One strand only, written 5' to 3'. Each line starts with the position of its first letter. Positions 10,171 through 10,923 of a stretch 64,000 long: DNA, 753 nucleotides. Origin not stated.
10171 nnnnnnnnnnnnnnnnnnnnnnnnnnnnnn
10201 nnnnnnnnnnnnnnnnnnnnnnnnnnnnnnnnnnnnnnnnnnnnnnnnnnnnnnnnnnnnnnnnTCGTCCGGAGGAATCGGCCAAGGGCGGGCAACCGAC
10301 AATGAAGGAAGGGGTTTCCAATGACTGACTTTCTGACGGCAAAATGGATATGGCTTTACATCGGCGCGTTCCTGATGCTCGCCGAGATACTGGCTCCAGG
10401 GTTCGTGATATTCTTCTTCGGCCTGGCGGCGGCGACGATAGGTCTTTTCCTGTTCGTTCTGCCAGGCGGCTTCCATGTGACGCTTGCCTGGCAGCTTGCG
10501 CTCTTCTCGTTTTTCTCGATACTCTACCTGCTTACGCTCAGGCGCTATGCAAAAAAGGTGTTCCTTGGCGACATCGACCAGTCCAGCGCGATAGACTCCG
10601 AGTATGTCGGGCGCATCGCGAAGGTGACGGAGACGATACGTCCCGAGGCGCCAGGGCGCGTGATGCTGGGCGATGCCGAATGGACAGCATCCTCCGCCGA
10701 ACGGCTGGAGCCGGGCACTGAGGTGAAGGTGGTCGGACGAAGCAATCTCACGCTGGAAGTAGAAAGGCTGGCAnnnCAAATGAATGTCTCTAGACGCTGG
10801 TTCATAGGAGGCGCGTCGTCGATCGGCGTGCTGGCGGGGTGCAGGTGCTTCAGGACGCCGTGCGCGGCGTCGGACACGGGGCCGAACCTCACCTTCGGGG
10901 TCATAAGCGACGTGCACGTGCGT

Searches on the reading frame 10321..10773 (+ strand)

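Call 25: search_protein_families(library=pfam, proteins=[window:10321-10773:+], max_evalue=0.01)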
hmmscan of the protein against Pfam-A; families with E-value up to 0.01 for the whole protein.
window:10321-10773:+ (151 aa): 1 family
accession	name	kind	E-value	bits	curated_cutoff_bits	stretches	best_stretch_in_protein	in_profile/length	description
PF01957.25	NfeD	-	8.3e-15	55.2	29.1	1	94-149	3-57/57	NfeD-like C-terminal, partner-binding domain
